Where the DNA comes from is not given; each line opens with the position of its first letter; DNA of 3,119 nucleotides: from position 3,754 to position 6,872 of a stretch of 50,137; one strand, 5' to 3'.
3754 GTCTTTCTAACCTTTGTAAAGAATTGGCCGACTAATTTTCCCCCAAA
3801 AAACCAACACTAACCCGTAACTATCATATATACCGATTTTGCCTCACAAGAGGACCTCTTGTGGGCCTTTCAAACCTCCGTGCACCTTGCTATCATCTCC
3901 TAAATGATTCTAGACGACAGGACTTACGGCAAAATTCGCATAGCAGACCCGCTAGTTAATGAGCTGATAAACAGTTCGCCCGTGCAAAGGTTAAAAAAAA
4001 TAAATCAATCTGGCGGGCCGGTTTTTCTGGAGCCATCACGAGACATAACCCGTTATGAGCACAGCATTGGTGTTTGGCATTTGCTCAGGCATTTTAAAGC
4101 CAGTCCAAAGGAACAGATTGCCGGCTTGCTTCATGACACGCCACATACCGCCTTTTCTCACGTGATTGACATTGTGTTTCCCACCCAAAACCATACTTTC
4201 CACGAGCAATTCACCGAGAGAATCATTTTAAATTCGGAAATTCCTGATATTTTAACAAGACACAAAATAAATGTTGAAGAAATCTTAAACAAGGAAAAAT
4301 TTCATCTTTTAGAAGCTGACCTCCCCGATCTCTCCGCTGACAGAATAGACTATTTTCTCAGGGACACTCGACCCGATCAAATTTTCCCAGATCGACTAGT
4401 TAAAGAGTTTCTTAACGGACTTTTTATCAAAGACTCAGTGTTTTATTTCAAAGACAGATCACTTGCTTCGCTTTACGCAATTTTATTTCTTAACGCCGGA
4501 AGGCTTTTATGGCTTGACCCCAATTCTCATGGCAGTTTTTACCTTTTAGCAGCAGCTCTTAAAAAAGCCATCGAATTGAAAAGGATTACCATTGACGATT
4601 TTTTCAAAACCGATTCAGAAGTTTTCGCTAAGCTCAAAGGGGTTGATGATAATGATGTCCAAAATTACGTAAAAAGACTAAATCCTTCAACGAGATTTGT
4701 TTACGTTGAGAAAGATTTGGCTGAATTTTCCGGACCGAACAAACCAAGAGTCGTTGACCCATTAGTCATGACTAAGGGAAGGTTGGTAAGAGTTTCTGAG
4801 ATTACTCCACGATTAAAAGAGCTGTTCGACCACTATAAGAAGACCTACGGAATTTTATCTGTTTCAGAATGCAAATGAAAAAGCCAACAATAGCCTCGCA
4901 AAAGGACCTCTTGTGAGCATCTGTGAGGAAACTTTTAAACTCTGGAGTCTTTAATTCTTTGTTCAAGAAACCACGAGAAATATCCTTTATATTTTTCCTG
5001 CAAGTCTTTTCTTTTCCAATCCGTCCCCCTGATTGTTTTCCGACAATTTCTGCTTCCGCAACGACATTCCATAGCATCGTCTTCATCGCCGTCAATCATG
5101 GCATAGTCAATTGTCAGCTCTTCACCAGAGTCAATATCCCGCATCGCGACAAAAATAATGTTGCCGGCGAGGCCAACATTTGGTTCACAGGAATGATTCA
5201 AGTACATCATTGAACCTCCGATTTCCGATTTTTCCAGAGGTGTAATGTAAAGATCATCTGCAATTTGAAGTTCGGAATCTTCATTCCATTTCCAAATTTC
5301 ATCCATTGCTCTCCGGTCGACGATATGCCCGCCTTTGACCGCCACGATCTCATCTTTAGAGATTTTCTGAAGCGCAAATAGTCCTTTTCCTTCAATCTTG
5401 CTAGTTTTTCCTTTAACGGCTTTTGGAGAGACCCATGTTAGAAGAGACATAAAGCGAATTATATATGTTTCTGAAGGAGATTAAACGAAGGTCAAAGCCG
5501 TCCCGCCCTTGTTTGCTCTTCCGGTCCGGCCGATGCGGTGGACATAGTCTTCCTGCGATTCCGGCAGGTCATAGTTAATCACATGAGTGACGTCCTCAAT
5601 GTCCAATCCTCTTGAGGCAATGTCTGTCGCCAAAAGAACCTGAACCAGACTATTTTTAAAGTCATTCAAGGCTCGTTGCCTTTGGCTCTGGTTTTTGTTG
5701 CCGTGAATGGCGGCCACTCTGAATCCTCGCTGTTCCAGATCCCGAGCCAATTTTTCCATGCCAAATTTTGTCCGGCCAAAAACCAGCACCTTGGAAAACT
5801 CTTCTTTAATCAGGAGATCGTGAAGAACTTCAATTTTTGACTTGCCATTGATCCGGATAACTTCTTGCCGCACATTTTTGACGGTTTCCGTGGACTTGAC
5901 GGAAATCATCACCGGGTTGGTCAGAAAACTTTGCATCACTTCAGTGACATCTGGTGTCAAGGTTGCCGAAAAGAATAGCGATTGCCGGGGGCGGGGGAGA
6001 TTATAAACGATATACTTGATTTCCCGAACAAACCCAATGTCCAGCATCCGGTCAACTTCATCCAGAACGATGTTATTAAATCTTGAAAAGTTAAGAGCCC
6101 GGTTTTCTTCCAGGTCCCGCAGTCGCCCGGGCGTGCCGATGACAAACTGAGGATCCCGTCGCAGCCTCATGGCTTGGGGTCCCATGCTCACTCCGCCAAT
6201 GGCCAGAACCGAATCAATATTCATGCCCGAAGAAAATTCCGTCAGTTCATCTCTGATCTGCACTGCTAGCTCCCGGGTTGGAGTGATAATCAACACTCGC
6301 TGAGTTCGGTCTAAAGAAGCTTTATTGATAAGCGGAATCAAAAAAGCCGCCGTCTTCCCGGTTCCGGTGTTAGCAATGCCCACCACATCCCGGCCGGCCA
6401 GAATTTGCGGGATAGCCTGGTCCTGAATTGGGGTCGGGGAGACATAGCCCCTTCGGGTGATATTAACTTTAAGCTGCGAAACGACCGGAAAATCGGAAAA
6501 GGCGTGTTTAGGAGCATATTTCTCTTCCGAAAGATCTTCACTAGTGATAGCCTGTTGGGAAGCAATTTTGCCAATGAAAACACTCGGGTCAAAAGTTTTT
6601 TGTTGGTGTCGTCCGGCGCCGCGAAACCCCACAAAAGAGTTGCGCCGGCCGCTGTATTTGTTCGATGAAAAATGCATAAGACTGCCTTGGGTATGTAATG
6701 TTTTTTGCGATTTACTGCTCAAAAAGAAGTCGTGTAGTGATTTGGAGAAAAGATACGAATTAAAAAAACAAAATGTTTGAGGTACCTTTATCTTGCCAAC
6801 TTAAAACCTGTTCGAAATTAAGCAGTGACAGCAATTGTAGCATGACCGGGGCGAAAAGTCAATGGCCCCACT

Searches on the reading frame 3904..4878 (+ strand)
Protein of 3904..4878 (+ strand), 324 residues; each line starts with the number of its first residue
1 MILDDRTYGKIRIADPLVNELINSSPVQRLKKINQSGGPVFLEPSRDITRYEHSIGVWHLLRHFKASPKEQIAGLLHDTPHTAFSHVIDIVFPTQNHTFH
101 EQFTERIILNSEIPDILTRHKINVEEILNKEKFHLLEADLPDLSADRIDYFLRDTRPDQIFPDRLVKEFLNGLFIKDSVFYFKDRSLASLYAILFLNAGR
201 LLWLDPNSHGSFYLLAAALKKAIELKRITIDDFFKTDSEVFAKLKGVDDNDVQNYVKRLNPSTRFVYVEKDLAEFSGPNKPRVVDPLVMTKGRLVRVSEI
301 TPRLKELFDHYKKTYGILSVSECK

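Call 72: search_protein_families(library=pfam, proteins=[window:3904-4878:+], max_evalue=0.001)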
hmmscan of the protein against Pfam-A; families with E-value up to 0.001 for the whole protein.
window:3904-4878:+ (324 aa): 1 family
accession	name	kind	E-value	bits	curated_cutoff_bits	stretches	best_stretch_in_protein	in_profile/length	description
PF01966.28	HD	-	9.4e-08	32.8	22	1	50-151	1-113/116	HD domain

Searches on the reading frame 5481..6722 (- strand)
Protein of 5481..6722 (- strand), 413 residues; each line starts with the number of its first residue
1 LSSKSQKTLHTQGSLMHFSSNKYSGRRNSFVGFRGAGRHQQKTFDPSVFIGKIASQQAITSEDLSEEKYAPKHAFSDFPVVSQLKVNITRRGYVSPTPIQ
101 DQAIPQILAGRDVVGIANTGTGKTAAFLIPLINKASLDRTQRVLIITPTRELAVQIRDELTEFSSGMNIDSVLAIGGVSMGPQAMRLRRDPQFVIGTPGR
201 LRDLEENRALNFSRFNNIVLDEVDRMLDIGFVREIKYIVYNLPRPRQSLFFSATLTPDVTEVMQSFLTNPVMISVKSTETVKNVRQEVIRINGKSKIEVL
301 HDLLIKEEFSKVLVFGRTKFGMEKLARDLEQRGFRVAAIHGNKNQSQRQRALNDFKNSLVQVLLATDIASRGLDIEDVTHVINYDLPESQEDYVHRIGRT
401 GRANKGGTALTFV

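Call 72: search_protein_families(library=pfam, proteins=[window:5481-6722:-], max_evalue=0.001)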
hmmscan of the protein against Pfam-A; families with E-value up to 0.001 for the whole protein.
window:5481-6722:- (413 aa): 4 families
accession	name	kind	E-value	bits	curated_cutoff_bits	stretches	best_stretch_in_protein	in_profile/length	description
PF00270.35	DEAD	-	2e-45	155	26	1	97-261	1-166/167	DEAD/DEAH box helicase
PF00271.37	Helicase_C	-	1.7e-33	115.6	23.5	1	296-404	2-110/110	Helicase conserved C-terminal domain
PF04851.21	ResIII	-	4.3e-09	36.9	22.5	1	96-255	4-162/164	Type III restriction enzyme, res subunit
PF16203.11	ERCC3_RAD25_C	-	0.0001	22.1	27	1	308-406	59-154/248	ERCC3/RAD25/XPB C-terminal helicase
